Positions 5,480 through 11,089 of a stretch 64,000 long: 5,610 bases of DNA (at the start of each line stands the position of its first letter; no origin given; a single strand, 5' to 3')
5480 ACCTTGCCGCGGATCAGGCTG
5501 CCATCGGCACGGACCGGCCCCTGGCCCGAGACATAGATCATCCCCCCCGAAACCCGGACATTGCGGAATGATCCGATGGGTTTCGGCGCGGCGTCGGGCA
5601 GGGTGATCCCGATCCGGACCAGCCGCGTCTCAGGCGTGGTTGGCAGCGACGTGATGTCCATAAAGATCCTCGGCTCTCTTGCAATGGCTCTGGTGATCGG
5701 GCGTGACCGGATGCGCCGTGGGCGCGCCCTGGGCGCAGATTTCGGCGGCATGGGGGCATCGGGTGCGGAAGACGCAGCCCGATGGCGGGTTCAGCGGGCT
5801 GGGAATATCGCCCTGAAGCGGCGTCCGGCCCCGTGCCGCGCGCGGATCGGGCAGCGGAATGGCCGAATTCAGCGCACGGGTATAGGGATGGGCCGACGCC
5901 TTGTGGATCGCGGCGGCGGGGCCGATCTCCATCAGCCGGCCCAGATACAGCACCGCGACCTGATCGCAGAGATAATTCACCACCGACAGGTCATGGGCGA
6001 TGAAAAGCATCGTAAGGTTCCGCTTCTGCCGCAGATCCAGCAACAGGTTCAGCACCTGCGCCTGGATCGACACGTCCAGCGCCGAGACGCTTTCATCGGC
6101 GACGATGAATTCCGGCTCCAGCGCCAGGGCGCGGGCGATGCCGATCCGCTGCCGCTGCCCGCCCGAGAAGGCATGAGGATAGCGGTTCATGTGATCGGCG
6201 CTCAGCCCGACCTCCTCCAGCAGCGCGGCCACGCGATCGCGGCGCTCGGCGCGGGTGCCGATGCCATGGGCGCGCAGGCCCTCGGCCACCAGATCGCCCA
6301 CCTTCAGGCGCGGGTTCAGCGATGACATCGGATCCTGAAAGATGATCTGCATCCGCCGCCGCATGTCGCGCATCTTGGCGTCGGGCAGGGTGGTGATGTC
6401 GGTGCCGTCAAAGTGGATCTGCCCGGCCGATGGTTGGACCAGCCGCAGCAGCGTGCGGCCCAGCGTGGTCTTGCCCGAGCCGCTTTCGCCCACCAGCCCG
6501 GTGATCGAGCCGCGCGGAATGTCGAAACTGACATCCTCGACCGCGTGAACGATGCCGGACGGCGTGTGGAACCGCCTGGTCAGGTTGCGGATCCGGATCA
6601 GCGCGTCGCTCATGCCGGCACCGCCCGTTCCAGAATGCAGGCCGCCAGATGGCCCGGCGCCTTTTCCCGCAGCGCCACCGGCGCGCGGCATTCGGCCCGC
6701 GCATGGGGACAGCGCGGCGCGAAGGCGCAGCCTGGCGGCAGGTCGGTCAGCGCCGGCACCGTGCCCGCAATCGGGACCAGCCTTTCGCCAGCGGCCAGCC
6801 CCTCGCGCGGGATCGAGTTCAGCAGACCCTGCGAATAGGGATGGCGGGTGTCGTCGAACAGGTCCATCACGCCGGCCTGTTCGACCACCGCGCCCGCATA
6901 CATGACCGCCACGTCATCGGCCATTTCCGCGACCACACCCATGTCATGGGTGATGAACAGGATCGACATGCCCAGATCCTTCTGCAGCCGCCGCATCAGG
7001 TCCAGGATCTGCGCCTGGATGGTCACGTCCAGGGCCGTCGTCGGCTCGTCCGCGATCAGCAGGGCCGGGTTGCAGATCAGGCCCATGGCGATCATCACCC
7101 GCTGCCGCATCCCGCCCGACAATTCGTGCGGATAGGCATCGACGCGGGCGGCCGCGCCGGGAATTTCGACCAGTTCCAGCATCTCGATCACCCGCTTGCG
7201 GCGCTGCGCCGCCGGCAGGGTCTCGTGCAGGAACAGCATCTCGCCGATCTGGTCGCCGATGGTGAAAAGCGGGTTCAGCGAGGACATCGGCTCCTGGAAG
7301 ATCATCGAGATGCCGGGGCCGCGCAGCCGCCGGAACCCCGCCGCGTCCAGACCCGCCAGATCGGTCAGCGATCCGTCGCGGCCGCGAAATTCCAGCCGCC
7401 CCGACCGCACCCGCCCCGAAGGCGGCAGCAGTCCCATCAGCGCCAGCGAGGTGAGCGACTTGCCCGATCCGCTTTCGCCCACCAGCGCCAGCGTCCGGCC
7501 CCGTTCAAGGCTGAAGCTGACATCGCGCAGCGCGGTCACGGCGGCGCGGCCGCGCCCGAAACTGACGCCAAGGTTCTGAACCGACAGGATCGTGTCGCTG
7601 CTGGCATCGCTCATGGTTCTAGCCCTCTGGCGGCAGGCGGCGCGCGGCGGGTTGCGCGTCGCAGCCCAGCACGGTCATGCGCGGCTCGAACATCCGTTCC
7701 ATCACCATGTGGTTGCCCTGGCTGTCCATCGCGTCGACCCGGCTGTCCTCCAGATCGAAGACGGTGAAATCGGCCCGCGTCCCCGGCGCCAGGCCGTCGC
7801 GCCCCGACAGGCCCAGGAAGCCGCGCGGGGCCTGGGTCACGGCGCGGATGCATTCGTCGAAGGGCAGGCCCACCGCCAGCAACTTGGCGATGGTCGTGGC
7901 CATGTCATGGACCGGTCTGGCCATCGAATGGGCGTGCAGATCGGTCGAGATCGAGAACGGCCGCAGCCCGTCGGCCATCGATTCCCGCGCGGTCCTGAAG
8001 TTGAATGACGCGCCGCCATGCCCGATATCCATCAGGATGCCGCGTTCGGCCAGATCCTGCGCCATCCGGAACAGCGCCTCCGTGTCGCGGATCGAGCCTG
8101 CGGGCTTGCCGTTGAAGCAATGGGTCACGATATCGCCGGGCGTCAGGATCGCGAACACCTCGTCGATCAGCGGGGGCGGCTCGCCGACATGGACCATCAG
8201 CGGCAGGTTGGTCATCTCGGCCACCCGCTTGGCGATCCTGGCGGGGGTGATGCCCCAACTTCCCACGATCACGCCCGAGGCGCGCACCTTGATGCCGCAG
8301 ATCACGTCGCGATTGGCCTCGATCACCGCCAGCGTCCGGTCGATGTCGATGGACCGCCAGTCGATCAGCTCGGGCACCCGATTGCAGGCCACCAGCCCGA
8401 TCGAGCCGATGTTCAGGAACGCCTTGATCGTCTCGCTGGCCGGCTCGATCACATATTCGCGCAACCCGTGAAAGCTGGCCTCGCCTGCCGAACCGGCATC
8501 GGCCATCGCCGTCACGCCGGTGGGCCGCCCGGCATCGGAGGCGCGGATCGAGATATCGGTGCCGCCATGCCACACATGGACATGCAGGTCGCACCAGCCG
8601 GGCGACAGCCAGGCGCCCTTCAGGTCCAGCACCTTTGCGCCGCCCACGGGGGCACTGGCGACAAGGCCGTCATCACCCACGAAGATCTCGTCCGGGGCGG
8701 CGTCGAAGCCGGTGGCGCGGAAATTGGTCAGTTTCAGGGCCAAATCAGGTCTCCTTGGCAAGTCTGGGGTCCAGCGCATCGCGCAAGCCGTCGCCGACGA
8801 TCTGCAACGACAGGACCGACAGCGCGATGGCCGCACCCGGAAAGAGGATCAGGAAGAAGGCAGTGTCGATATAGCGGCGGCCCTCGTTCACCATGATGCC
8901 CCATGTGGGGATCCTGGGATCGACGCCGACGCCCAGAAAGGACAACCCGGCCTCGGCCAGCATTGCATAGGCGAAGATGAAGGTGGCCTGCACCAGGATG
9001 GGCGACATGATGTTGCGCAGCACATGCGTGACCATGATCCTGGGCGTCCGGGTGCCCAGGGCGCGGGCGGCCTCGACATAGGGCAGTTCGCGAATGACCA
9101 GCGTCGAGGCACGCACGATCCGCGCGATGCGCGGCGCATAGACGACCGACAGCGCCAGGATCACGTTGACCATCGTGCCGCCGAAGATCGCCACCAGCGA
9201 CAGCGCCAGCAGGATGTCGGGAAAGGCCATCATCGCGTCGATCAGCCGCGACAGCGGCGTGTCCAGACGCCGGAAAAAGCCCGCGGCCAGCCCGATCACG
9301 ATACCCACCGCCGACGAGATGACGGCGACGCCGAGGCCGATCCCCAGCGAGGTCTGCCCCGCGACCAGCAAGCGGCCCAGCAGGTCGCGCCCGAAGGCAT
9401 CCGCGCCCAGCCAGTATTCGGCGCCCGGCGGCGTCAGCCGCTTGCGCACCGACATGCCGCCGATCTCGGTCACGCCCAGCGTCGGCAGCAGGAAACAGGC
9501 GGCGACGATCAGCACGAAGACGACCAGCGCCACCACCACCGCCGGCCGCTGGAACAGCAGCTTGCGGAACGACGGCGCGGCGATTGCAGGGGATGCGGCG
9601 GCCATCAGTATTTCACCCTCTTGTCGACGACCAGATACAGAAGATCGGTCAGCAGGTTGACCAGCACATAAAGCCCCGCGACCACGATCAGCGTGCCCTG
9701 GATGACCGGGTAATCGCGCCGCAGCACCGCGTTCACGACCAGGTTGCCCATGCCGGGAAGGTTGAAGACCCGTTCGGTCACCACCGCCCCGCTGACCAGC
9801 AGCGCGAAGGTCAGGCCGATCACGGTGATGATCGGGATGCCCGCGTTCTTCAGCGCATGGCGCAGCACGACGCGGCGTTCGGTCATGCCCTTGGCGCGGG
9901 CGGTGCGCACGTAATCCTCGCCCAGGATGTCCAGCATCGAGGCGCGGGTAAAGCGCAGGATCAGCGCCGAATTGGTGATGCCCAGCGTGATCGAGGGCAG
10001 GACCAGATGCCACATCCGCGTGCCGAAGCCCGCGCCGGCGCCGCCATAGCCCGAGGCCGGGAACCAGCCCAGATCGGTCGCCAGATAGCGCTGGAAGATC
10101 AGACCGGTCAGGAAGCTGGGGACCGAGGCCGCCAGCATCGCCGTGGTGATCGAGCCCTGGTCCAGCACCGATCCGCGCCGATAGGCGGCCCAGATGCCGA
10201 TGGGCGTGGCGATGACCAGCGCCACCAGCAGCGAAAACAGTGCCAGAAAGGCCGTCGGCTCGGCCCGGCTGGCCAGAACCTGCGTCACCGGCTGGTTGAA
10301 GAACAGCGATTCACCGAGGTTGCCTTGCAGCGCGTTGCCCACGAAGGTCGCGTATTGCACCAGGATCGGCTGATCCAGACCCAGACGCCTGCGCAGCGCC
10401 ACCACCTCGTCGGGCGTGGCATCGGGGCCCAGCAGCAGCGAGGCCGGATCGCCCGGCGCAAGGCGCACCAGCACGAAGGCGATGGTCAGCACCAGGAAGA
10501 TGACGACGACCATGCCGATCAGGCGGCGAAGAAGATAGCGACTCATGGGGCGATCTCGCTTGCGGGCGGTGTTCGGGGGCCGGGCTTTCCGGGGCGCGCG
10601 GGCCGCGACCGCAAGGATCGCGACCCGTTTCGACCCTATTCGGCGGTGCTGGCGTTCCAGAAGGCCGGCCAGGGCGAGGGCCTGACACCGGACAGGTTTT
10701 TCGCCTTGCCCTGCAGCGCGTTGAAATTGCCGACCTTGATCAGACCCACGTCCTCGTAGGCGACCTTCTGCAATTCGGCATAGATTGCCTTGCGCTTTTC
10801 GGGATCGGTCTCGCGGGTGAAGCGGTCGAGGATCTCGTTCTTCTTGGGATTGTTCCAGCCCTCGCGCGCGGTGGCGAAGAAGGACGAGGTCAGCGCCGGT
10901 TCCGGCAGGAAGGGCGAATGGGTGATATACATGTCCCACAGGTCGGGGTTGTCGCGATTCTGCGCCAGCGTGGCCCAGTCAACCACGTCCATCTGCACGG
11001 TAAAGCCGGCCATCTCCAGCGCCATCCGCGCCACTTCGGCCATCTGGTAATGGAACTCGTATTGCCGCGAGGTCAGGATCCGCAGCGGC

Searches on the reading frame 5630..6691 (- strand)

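Call 11: search_protein_families(library=pfam, proteins=[window:5630-6691:-], max_evalue=0.00001)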
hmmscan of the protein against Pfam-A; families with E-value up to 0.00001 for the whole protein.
window:5630-6691:- (353 aa): 2 families
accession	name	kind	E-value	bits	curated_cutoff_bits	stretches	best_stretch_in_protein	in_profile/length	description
PF00005.33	ABC_tran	-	2.5e-33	116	25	1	52-201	2-135/137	ABC transporter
PF08352.17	oligo_HPY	-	1.5e-17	64.1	27.1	1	254-319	1-65/65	Oligopeptide/dipeptide transporter, C-terminal region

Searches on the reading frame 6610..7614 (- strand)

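Call 11: search_protein_families(library=pfam, proteins=[window:6610-7614:-], max_evalue=0.00001)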
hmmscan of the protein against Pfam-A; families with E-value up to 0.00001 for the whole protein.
window:6610-7614:- (334 aa): 2 families
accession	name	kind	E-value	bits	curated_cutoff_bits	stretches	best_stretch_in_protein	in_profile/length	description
PF00005.33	ABC_tran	-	1.8e-27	97.1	25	1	29-193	1-137/137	ABC transporter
PF08352.17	oligo_HPY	-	9.1e-19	68.1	27.1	1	244-309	1-65/65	Oligopeptide/dipeptide transporter, C-terminal region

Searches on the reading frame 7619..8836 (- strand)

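Call 11: search_protein_families(library=pfam, proteins=[window:7619-8836:-], max_evalue=0.00001)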
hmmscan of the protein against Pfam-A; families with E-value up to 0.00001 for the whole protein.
window:7619-8836:- (405 aa): 2 families
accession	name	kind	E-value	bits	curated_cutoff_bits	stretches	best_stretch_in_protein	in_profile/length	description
PF01979.26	Amidohydro_1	-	2.6e-11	43.8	25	1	77-382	2-332/345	Amidohydrolase family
PF07969.17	Amidohydro_3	-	6.4e-11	42.8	29.7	0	323-371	406-455/472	Amidohydrolase family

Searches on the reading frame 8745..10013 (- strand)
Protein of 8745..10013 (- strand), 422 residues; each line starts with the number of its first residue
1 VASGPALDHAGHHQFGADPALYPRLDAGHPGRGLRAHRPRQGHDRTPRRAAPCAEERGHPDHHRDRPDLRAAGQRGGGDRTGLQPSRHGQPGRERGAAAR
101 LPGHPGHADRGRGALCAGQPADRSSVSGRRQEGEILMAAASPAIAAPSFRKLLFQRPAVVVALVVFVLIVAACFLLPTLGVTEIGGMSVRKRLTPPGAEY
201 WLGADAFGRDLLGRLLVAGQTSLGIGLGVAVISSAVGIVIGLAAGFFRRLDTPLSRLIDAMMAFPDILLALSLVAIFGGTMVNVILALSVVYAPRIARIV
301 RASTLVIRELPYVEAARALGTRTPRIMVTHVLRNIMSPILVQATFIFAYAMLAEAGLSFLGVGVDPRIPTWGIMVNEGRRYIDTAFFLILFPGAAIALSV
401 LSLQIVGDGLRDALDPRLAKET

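Call 11: search_protein_families(library=pfam, proteins=[window:8745-10013:-], max_evalue=0.00001)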
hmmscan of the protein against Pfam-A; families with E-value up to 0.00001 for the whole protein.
window:8745-10013:- (422 aa): 1 family
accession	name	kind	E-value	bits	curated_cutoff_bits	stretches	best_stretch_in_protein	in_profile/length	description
PF00528.27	BPD_transp_1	-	6.4e-30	104.7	26.4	1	237-419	1-183/184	Binding-protein-dependent transport system inner membrane component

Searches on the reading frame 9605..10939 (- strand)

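Call 12: search_protein_families(library=pfam, proteins=[window:9605-10939:-], max_evalue=0.00001)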
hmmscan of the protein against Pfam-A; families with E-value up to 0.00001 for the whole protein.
window:9605-10939:- (444 aa): 2 families
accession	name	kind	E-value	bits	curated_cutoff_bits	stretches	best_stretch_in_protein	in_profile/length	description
PF00528.27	BPD_transp_1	-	5.9e-38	130.9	26.4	1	245-443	2-183/184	Binding-protein-dependent transport system inner membrane component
PF19300.4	BPD_transp_1_N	-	2.3e-16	60.4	23.8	1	132-206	1-75/114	Binding-prot-dependent transport system membrane comp, N-term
